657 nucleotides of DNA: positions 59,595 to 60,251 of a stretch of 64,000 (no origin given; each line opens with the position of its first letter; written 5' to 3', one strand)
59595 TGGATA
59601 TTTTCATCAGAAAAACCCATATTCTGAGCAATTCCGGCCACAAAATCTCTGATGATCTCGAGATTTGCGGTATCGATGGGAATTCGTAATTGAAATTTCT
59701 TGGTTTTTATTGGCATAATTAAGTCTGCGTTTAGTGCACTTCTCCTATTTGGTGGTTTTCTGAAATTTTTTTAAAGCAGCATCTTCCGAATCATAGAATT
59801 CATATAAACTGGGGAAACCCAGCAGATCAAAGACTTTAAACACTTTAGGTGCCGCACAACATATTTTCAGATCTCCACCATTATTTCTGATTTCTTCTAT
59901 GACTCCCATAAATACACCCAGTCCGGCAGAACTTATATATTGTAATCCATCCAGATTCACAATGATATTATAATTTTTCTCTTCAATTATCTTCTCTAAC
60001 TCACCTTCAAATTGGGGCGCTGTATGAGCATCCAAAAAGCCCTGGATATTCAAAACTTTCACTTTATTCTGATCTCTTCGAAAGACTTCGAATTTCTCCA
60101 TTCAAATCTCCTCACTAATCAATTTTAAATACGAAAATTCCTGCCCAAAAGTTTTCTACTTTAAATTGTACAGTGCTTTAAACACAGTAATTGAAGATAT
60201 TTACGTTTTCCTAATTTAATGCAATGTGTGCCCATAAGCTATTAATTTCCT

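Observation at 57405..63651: A partner-switching operon has two PP2C phosphatases but no sigma factor, and is led by a secreted Fn3/beta-propeller lipoprotein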

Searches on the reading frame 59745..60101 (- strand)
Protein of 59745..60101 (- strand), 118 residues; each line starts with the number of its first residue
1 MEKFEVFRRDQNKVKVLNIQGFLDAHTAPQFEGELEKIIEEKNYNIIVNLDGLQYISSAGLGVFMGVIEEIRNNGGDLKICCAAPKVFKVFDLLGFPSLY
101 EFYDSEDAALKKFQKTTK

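Call 3: search_protein_families(library=pfam, proteins=[window:59745-60101:-], max_evalue=0.01)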
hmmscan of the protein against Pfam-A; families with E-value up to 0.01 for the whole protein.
window:59745-60101:- (118 aa): 2 families
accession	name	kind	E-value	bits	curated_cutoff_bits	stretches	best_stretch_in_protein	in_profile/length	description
PF01740.26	STAS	-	3.1e-20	72.4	22.6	1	11-109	7-106/106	STAS domain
PF13466.11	STAS_2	-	2e-07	31.5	29.2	1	17-96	1-79/80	STAS domain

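Call 4: search_protein_families(library=ncbifam, proteins=[window:59745-60101:-], max_evalue=0.01)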
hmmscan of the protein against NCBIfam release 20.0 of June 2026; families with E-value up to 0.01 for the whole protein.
window:59745-60101:- (118 aa): 5 families
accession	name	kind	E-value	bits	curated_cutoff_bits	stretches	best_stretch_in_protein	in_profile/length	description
TIGR00377.1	ant_ant_sig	superfamily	7.5e-23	80.5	53.45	1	8-107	7-107/108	anti-sigma factor antagonist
TIGR02886.1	spore_II_AA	equivalog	2.1e-18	66.2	114.75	1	11-110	6-106/106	anti-sigma F factor antagonist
NF033618.0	mlaB_1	equivalog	0.00019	21.8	90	1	12-94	7-86/94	lipid asymmetry maintenance protein MlaB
NF047705.1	slr1659_superfam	superfamily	0.0004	20.7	100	1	14-75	16-80/111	slr1659 superfamily regulator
NF008660.1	PRK11660.1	equivalog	0.0024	16.3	614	1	9-91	460-540/572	C4-dicarboxylic acid transporter DauA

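Call 67: search_solved_structures(query=window:59745-60101:-, max_evalue=0.001)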
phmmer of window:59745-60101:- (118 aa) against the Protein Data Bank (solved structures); distinct sequences matched with E-value up to 0.001: 11.
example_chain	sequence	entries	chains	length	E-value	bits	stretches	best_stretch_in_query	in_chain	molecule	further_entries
1auz_A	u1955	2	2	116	1.2e-14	57.6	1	13-110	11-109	SPOIIAA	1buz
1th8_B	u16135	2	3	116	3.7e-14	56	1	13-110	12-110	Anti-sigma F factor antagonist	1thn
1tid_B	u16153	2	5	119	1.1e-13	54.6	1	13-110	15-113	Anti-sigma F factor antagonist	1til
6m36_B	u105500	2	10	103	1.3e-10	44.6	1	8-100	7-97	Anti-sigma-B factor antagonist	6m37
1sbo_A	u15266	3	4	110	3.7e-07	33.5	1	8-106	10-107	Putative anti-sigma factor antagonist TM1442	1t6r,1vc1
4qtp_A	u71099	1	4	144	1.5e-05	28.3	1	9-111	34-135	Anti-sigma factor antagonist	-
4hyl_A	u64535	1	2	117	1.7e-05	28.1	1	9-111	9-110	Stage II sporulation protein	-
1h4y_A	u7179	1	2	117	4.5e-05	26.7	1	14-97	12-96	ANTI-SIGMA F FACTOR ANTAGONIST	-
1h4x_A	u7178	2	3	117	0.00012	25.4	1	14-97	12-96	ANTI-SIGMA F FACTOR ANTAGONIST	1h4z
8ih8_A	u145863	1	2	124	0.0005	23.4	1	7-74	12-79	Anti-sigma-F factor antagonist RsfB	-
2ka5_A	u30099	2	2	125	0.00068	23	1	41-113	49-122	Putative anti-sigma factor antagonist TM_1081 | Putative anti-sigma factor antagonist TM1081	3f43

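Call 74: find_related_loci(query=A5, collection=metagenome_contigs, flank=8000)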
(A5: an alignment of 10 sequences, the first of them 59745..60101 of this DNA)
Query A5 (118 aa) in metagenome_contigs; peptide patterns used: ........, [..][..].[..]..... (x = any residue, [..] = any of these).
599 stretches matched a pattern (row limit reached: there are more); 468 encode a relative of the query (tblastn E <= 1e-3); the best 80 are kept; 80 distinct loci.
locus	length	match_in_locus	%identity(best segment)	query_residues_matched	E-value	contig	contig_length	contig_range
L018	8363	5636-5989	82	1-118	4e-64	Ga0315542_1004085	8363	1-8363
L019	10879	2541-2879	87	1-113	2e-63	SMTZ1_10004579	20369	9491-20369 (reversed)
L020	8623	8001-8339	84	1-113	2e-63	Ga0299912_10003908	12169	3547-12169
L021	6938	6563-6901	87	1-113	2e-63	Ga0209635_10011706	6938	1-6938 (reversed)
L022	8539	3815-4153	84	1-113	2e-63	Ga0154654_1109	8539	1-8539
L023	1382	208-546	87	1-113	3e-66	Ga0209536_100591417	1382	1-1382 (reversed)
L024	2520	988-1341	81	1-118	2e-63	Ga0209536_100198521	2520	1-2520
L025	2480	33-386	82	1-118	4e-63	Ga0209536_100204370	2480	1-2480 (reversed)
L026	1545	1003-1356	75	1-118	1e-62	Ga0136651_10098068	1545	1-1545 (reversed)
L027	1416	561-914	75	1-118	6e-63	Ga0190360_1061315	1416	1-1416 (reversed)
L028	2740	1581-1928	76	1-116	7e-60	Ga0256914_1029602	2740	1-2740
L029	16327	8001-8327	81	6-114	3e-59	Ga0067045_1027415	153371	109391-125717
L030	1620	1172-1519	77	1-116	9e-60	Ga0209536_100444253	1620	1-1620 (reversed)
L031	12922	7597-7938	75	1-114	5e-56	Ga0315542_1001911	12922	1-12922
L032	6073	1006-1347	75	1-114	2e-54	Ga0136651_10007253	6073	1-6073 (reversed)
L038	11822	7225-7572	59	1-116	2e-43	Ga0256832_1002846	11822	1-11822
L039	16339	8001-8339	59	1-113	7e-43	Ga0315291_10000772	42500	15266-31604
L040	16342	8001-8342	57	1-114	4e-43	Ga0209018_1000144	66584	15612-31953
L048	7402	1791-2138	56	1-116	5e-42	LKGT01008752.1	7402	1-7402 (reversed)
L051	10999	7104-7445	55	1-114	2e-41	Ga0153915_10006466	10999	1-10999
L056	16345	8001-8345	57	1-115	5e-41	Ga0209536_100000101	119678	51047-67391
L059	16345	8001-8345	58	1-115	2e-41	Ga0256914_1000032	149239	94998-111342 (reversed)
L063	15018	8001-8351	58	1-117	1e-42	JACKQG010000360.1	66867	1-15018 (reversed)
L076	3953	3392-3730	54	1-113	7e-40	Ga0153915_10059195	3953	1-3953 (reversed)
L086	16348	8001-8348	53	1-116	3e-39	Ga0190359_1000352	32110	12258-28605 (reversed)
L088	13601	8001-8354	53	1-118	4e-39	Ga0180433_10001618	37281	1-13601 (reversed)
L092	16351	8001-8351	52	1-117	6e-39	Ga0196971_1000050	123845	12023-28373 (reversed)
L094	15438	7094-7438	55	1-115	8e-39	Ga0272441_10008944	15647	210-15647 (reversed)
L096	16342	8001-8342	54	1-114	1e-38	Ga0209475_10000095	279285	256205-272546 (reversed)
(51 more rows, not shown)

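Call 78: search_protein_families(library=pfam, proteins=[L051:1551-2681:+, L051:503-1540:-, L040:519-1826:+, L076:142-936:+, L086:1526-3421:+, L094:9734-10105:-, L039:7202-7723:+, L048:5892-6890:+], max_evalue=0.001)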
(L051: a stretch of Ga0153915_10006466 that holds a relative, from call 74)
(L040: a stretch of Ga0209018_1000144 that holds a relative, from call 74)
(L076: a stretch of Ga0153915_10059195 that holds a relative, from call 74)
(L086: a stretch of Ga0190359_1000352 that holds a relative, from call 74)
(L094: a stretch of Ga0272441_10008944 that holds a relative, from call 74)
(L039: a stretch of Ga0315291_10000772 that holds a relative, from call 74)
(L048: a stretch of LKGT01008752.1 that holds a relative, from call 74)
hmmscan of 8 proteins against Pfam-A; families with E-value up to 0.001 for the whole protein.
L051:1551-2681:+ (377 aa): 2 families
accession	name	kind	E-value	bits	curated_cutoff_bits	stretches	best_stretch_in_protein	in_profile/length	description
PF04055.27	Radical_SAM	-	4e-17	63.3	29.5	1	122-285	2-161/166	Radical SAM superfamily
PF21016.3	RlmN_N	-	1.6e-13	50.6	24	1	20-76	3-59/60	Ribosomal RNA large subunit methyltransferase N-terminal domain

L051:503-1540:- (346 aa): 7 families
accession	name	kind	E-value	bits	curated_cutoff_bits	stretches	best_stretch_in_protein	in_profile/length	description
PF07726.17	AAA_3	-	3.2e-62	208.7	27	1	64-198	1-131/131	ATPase family associated with various cellular activities (AAA)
PF17863.7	AAA_lid_2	-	4.2e-12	46.1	22.7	1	276-341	9-74/74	AAA lid domain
PF07728.20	AAA_5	-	7.7e-12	45.8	22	1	64-196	1-139/139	AAA domain (dynein-related subfamily)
PF20030.5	bpMoxR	-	1.9e-10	40.6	27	1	37-213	6-177/205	MoxR domain in the MoxR-vWA-beta-propeller ternary systems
PF00493.29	MCM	-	7.4e-06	25.7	23.3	1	35-181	30-175/224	MCM P-loop domain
PF00004.35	AAA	-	6.1e-05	23.9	21.2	1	65-178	1-110/131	ATPase family associated with various cellular activities (AAA)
PF05496.18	RuvB_N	-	0.00065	19.9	27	0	45-89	9-60/159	Holliday junction DNA helicase RuvB P-loop domain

L040:519-1826:+ (436 aa): 1 family
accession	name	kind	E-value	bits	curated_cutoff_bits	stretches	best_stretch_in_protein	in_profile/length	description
PF03349.22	Toluene_X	-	4e-12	45.8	29.7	1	60-372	20-349/421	Outer membrane protein transport protein (OMPP1/FadL/TodX)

L076:142-936:+ (265 aa): 12 families
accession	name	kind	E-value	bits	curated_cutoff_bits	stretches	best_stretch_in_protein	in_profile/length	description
PF13174.12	TPR_6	-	3.8e-13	49.6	26.3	1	222-250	5-33/33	Tetratricopeptide repeat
PF07719.23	TPR_2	-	4.5e-12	45.5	27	1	148-169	4-25/34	Tetratricopeptide repeat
PF13176.12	TPR_7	-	7.5e-12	44.8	27.9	0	183-213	2-32/36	Tetratricopeptide repeat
PF13424.12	TPR_12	-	1.1e-09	38.8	30.1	1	151-206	9-71/77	Tetratricopeptide repeat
PF14559.12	TPR_19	-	7.6e-09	36.2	25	1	192-254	3-62/68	Tetratricopeptide repeat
PF13432.12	TPR_16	-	1.2e-08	35.7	32.7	1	152-210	4-59/65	Tetratricopeptide repeat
PF13428.12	TPR_14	-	2.7e-08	34.1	23.5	0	186-224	7-42/44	Tetratricopeptide repeat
PF13181.12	TPR_8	-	6.8e-06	26.3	25.7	0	149-168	5-24/34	Tetratricopeptide repeat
PF12895.13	ANAPC3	-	9.8e-06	26.2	27.2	0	148-180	26-58/82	Anaphase-promoting complex, cyclosome, subunit 3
PF00515.34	TPR_1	-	1.1e-05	25.4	27.8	1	150-169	6-25/34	Tetratricopeptide repeat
PF09976.15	TPR_21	-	2.5e-05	24.6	25.5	1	63-189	2-122/193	Tetratricopeptide repeat-like domain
PF25062.1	ARM_TT21_N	-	0.00042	20.5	40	1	145-249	100-200/222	Tetratricopeptide repeat protein 21 N-terminal ARM repeat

L086:1526-3421:+ (632 aa): 1 family
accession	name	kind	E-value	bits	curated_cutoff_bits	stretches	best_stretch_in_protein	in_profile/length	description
PF13205.12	Big_5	-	6e-38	130.2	23.6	2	91-191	1-105/105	Bacterial Ig-like domain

L094:9734-10105:- (124 aa): 1 family
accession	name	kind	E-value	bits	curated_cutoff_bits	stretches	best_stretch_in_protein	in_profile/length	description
PF07963.17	N_methyl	-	6.5e-08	32.3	21.2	1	15-38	4-27/27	Prokaryotic N-terminal methylation motif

L039:7202-7723:+ (174 aa): 2 families
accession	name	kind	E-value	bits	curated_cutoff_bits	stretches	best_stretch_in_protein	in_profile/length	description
PF03477.21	ATP-cone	-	8e-23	81.2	25.8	1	70-156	2-87/88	ATP cone domain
PF22811.2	Zn_ribbon_NrdR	-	2.1e-18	66.4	27.2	1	21-62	1-42/42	Transcriptional repressor NrdR-like, N-terminal domain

L048:5892-6890:+ (333 aa): 1 family
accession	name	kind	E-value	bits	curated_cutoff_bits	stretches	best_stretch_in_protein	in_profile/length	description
PF02163.28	Peptidase_M50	-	2.4e-21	76.5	27.2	1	91-257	5-204/221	Peptidase family M50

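Call 79: search_protein_families(library=pfam, proteins=[L029:1887-2381:-, L029:1156-1698:-, L096:14884-15933:+, L038:1476-1886:+, L063:1225-2370:+, L059:13477-14271:-, L038:2120-2884:-], max_evalue=0.001)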
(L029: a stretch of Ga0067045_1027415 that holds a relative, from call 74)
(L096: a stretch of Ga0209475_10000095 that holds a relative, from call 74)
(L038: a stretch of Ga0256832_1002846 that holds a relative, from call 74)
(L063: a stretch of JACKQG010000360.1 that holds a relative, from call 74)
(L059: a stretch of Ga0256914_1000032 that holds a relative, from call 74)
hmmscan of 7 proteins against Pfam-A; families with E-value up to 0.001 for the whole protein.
L029:1887-2381:- (165 aa): 0 families

L029:1156-1698:- (181 aa): 2 families
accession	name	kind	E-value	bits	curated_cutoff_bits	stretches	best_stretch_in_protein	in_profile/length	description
PF13229.12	Beta_helix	-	2.5e-07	30.9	25.9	1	82-158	47-124/158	Right handed beta helix region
PF05048.19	NosD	-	4.7e-06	26.6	23.6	1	82-167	39-123/212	Periplasmic copper-binding protein (NosD)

L096:14884-15933:+ (350 aa): 4 families
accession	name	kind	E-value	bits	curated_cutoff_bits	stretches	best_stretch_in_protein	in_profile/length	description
PF00005.33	ABC_tran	-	1.9e-29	103.4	25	1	69-210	2-137/137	ABC transporter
PF13304.12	AAA_21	-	1.1e-09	39.3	27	1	167-239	223-298/304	AAA domain, putative AbiEii toxin, Type IV TA system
PF13604.12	AAA_30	-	0.0001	22.6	27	0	73-123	13-63/191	AAA domain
PF13401.12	AAA_22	-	0.00021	22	27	1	77-207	4-92/130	AAA domain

L038:1476-1886:+ (137 aa): 0 families

L063:1225-2370:+ (382 aa): 3 families
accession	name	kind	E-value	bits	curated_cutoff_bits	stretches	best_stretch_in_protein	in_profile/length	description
PF03783.19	CsgG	-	1.2e-13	51.3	20.8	1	185-242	44-100/210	Curli production assembly/transport component CsgG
PF07719.23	TPR_2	-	2e-05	24.8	27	0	78-103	4-29/34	Tetratricopeptide repeat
PF17680.6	FlgO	-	0.00034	20.9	22.6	1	225-269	81-125/130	FlgO protein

L059:13477-14271:- (265 aa): 2 families
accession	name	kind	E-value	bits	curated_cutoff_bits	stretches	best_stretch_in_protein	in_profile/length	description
PF01145.31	Band_7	-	4.1e-39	134.9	23.6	1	25-194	2-175/176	SPFH domain / Band 7 family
PF13421.11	Band_7_1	-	4.4e-05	23.6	24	1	116-179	143-208/211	SPFH domain-Band 7 family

L038:2120-2884:- (255 aa): 0 families

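Call 83: search_protein_families(library=pfam, proteins=[L040:3182-5683:+, L040:10661-11833:+, L048:4549-5703:+, L039:10616-12388:+, L039:12392-14473:+, L056:10662-12551:+, L092:10453-13017:+, L092:5950-7998:+, L088:5841-7940:+, L048:348-1619:+], max_evalue=0.001)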
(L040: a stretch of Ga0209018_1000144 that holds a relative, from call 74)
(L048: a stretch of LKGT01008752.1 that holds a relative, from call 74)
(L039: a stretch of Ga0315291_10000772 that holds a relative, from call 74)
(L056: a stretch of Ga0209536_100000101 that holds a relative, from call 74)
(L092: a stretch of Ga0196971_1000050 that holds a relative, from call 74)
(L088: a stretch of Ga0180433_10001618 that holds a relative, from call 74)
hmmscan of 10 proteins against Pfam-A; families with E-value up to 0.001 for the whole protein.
L040:3182-5683:+ (834 aa): 1 family
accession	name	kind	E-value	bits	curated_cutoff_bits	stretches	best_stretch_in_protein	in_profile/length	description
PF07228.17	SpoIIE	-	5.6e-48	163.9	25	1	638-833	1-191/192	Stage II sporulation protein E (SpoIIE)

L040:10661-11833:+ (391 aa): 2 families
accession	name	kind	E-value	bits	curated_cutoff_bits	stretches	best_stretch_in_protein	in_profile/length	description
PF07228.17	SpoIIE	-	2.6e-39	135.6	25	1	199-388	3-189/192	Stage II sporulation protein E (SpoIIE)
PF00072.30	Response_reg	-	3.7e-28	98.3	30.2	1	14-123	1-110/111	Response regulator receiver domain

L048:4549-5703:+ (385 aa): 2 families
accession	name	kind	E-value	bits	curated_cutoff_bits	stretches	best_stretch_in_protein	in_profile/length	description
PF07228.17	SpoIIE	-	5.8e-35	121.4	25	1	194-382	4-189/192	Stage II sporulation protein E (SpoIIE)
PF00072.30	Response_reg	-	1.2e-21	77.4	30.2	1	8-117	1-110/111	Response regulator receiver domain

L039:10616-12388:+ (591 aa): 4 families
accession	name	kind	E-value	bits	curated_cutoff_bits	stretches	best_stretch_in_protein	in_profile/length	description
PF07228.17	SpoIIE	-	8.4e-49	166.6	25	1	401-589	2-190/192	Stage II sporulation protein E (SpoIIE)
PF01590.32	GAF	-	2.8e-17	63.9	22.4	1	204-337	1-133/133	GAF domain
PF13185.12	GAF_2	-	7.3e-17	62.3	28.6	1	204-338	3-136/136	GAF domain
PF13492.12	GAF_3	-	1.5e-06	29.1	27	1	205-339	2-129/129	GAF domain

L039:12392-14473:+ (694 aa): 2 families
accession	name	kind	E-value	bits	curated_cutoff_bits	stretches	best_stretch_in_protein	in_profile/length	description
PF07228.17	SpoIIE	-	1.2e-38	133.4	25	1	499-692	2-190/192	Stage II sporulation protein E (SpoIIE)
PF00672.30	HAMP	-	7e-11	42.7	25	1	220-271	2-53/53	HAMP domain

L056:10662-12551:+ (630 aa): 4 families
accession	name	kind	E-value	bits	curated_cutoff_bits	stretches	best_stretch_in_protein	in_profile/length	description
PF07228.17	SpoIIE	-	1.9e-51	175.2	25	1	440-629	2-191/192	Stage II sporulation protein E (SpoIIE)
PF13185.12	GAF_2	-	1.9e-17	64.2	28.6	1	244-376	2-135/136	GAF domain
PF13492.12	GAF_3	-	1.5e-15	58.2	27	1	246-378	2-129/129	GAF domain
PF01590.32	GAF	-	1.7e-15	58.1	22.4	1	247-376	3-133/133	GAF domain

L092:10453-13017:+ (855 aa): 7 families
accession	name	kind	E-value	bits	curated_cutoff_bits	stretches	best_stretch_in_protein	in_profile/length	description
PF07228.17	SpoIIE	-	5.1e-37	128.1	25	1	663-854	2-190/192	Stage II sporulation protein E (SpoIIE)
PF13492.12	GAF_3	-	1.2e-07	32.6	27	1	529-601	58-129/129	GAF domain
PF13185.12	GAF_2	-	2.9e-06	28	28.6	1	465-600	4-136/136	GAF domain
PF01590.32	GAF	-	4.6e-06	27.6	22.4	1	465-599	2-133/133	GAF domain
PF17820.7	PDZ_6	-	9.1e-06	25.8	27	1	73-111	3-41/54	PDZ domain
PF13180.12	PDZ_2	-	1.9e-05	25.3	27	1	69-134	13-78/80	PDZ domain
PF00595.29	PDZ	-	0.00016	22.4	23.2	1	63-106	18-63/81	PDZ domain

L092:5950-7998:+ (683 aa): 4 families
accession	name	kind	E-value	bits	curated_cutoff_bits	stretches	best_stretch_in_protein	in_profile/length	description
PF07228.17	SpoIIE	-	5.7e-44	150.8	25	1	482-674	2-191/192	Stage II sporulation protein E (SpoIIE)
PF01590.32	GAF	-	2e-06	28.8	22.4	1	361-418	70-133/133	GAF domain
PF13492.12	GAF_3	-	7e-05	23.7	27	1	370-420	79-129/129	GAF domain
PF13185.12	GAF_2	-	0.00016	22.3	28.6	1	368-419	85-136/136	GAF domain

L088:5841-7940:+ (700 aa): 3 families
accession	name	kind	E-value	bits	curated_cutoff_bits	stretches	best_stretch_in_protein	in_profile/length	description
PF07228.17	SpoIIE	-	1.6e-41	142.8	25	1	504-698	2-191/192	Stage II sporulation protein E (SpoIIE)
PF13185.12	GAF_2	-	5.2e-07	30.4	28.6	1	305-440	2-135/136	GAF domain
PF01590.32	GAF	-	0.00055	20.9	22.4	1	306-440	1-133/133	GAF domain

L048:348-1619:+ (424 aa): 0 families

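Call 86: list_cluster_members(proteins=[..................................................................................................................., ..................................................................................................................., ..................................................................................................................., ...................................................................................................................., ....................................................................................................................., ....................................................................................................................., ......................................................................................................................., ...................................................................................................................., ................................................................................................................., window:59745-60101:-])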
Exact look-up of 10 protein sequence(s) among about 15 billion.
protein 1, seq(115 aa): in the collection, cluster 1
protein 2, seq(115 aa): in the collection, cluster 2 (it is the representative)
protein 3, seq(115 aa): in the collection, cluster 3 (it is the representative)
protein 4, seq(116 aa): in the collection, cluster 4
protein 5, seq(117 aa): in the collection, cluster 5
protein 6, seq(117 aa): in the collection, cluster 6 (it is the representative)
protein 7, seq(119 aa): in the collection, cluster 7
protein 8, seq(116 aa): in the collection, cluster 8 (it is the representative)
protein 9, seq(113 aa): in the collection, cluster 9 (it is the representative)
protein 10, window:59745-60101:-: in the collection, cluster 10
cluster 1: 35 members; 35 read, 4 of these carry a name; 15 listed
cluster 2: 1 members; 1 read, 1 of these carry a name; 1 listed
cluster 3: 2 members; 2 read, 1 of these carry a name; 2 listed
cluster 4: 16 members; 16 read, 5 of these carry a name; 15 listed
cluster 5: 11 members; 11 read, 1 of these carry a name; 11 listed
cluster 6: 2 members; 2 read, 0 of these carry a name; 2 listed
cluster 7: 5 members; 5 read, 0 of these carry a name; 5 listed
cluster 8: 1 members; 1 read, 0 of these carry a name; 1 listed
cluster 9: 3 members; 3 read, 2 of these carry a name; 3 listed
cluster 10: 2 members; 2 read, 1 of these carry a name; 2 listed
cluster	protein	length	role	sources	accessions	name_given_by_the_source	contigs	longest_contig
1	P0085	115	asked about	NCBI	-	-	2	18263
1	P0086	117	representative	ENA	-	-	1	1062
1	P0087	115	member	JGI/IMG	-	anti-sigma B factor antagonist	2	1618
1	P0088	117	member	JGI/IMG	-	anti-sigma B factor antagonist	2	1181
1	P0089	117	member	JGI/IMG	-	anti-sigma B factor antagonist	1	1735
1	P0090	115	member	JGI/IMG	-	anti-sigma B factor antagonist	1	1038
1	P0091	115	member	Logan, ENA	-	-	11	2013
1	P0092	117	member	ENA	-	-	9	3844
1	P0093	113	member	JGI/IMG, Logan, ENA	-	-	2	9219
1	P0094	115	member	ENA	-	-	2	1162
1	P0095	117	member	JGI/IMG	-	-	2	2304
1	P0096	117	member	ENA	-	-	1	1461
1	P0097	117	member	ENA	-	-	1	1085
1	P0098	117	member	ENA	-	-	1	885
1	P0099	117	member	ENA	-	-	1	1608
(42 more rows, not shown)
